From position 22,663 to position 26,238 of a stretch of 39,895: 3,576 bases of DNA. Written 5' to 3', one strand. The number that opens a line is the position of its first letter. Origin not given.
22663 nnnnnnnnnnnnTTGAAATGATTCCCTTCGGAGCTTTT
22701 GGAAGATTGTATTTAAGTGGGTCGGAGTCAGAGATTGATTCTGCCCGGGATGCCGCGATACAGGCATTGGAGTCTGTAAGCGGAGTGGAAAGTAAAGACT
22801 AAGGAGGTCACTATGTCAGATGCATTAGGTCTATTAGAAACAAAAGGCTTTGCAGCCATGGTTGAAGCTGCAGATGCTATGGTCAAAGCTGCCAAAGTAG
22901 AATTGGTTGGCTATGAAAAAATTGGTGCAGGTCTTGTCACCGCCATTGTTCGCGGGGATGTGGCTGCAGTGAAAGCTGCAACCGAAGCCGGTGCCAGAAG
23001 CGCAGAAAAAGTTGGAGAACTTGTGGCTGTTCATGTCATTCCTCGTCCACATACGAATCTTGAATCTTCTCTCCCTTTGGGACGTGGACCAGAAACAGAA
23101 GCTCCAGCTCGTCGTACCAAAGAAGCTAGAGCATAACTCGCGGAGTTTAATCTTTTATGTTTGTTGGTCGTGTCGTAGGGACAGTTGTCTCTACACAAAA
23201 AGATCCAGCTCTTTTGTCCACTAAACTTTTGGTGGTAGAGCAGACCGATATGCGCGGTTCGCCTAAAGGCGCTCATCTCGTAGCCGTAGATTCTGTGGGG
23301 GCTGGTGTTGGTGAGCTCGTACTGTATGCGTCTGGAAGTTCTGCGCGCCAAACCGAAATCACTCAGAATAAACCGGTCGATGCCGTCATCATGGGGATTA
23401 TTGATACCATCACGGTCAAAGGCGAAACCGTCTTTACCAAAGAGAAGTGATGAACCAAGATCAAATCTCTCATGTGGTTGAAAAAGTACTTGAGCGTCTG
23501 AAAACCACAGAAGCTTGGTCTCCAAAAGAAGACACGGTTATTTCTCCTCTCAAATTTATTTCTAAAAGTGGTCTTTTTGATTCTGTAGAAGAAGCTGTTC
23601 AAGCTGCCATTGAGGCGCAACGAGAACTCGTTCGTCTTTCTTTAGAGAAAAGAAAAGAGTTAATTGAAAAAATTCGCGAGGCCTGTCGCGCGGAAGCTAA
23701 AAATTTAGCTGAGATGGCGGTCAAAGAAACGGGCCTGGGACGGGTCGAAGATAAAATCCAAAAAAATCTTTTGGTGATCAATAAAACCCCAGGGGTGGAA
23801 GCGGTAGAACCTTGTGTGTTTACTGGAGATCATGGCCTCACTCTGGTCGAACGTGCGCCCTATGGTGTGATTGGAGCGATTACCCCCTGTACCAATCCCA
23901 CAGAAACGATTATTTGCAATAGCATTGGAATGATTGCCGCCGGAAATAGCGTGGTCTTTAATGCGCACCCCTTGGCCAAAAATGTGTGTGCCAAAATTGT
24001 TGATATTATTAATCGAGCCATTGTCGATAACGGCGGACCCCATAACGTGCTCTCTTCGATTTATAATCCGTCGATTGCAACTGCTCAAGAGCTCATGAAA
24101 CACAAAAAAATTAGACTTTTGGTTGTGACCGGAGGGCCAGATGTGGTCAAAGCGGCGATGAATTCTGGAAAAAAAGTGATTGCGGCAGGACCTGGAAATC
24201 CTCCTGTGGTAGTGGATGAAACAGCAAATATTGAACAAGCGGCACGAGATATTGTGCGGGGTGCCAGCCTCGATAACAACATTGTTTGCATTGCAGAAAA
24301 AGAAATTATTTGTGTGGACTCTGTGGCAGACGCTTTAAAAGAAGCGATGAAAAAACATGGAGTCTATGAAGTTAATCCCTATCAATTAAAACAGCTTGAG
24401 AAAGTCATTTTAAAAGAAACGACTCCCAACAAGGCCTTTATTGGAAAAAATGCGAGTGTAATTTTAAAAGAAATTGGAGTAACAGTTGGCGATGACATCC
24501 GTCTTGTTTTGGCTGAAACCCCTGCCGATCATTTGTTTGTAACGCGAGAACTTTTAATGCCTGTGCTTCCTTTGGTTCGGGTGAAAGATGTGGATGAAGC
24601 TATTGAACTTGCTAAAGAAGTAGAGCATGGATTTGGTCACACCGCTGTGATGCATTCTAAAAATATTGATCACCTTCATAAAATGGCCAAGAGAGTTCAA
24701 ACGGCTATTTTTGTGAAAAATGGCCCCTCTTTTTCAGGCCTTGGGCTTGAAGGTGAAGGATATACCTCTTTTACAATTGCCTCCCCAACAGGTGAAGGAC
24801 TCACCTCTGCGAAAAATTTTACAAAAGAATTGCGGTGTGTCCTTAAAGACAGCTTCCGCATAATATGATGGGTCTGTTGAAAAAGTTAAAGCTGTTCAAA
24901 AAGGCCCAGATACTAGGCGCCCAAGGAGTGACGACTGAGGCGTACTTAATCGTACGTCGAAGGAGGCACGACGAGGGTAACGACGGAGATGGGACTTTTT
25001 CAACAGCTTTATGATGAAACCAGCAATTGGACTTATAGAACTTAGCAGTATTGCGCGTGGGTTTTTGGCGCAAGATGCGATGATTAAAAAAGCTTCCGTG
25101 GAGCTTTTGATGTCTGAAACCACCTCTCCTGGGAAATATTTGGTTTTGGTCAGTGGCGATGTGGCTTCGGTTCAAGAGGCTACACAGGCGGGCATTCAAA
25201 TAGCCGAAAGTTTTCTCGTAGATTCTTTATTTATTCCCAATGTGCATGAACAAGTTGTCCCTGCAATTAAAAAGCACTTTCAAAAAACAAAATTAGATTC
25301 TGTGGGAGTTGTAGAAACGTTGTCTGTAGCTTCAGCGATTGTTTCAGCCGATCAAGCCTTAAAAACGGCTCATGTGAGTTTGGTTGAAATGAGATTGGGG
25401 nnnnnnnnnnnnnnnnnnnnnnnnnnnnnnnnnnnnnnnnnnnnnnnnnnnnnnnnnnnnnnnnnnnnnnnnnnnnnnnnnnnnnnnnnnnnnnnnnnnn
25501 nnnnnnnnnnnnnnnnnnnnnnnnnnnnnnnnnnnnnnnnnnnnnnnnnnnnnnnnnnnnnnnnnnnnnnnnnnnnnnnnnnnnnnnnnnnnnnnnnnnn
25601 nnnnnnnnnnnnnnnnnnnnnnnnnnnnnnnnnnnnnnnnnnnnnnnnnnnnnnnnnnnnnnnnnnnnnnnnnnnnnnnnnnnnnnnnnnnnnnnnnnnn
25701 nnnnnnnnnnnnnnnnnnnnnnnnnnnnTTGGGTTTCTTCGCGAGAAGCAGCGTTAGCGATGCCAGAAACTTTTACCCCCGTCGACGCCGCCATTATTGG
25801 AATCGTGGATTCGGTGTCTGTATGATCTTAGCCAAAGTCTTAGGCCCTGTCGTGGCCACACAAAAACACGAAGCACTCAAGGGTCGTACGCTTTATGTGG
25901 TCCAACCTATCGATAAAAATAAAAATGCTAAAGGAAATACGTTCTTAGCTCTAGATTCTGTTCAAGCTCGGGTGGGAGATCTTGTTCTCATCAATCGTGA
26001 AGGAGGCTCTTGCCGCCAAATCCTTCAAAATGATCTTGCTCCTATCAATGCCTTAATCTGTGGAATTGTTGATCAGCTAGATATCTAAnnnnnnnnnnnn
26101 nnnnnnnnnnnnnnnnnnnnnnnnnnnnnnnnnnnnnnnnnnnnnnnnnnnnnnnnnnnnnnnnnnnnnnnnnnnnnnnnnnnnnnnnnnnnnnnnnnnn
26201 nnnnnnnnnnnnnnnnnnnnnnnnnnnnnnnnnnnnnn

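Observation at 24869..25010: GC-rich, inverted-repeat-clamped 140-nt element fills the only real gap inside the BMC operon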

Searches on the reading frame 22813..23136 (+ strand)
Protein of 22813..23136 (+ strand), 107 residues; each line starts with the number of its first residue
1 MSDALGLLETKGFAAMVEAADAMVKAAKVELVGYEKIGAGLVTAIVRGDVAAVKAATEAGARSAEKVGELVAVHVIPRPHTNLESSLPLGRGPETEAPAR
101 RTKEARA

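Call 5: search_protein_families(library=pfam, proteins=[window:22813-23136:+], max_evalue=0.01)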
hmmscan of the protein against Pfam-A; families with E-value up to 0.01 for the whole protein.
window:22813-23136:+ (107 aa): 1 family
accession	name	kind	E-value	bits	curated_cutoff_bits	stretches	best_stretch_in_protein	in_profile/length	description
PF00936.24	BMC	-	8.5e-30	103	24.5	1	4-79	1-75/75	BMC domain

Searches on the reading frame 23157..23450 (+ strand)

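Call 5: search_protein_families(library=pfam, proteins=[window:23157-23450:+], max_evalue=0.01)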
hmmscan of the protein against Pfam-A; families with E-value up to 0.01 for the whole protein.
window:23157-23450:+ (97 aa): 1 family
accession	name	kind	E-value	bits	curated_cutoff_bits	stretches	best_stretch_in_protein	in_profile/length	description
PF03319.19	EutN_CcmL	-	1.1e-31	109.6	25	1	1-83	1-83/83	Ethanolamine utilisation protein EutN/carboxysome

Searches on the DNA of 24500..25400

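Call 7: search_rna_families(source=window, start=24500, end=25400, threshold=evalue, max_evalue=10)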
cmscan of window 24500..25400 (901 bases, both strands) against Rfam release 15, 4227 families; matches with E-value up to 10: 4.
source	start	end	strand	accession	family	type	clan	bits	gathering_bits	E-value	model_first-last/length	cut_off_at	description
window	25207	25291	-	RF02771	CnfY_thermometer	Cis-reg; thermoregulator;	-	23.9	130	1.4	1-112/112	no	CnfY 5' UTR thermometer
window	25212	25305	+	RF01214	snR51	Gene; snRNA; snoRNA; CD-box;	CL00058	21.9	44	8.2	1-98/98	no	Small nucleolar RNA snR51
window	25279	25318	+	RF01376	CRISPR-DR63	Gene; CRISPR;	CL00015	17.7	37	8.7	1-37/37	no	CRISPR RNA direct repeat element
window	24648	24817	-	RF03532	SQ2397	Cis-reg;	-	14.6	100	8.6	1-243/243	no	Cis-regulator of HTH transcription factor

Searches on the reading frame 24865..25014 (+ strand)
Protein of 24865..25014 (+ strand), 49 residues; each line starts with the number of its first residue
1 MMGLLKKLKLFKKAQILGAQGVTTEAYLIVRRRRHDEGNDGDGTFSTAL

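Call 5: search_protein_families(library=pfam, proteins=[window:24865-25014:+], max_evalue=0.01)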
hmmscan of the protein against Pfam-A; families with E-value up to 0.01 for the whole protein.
window:24865-25014:+ (49 aa): 0 families

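Call 14: find_encoding_contigs(protein=window:24865-25014:+, flank=10000, max_places=10)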
Protein window:24865-25014:+ (49 aa): no gene with exactly this product is on record in the collection.

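Call 72: find_homologous_proteins(query=window:24865-25011:+, max_evalue=1)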
Query seq(49 aa): no candidate shares three 5-residue words with the query. No homologue found.

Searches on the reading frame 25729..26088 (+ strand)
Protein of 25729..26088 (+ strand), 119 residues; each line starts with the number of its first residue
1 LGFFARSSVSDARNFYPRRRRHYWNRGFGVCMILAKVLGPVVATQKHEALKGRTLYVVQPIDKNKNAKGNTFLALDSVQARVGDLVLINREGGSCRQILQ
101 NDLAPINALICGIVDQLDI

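Call 5: search_protein_families(library=pfam, proteins=[window:25729-26088:+], max_evalue=0.01)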
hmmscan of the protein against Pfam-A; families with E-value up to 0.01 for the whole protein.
window:25729-26088:+ (119 aa): 1 family
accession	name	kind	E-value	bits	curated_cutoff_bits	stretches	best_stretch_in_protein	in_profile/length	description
PF03319.19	EutN_CcmL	-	2.9e-26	92.2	25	1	32-115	1-83/83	Ethanolamine utilisation protein EutN/carboxysome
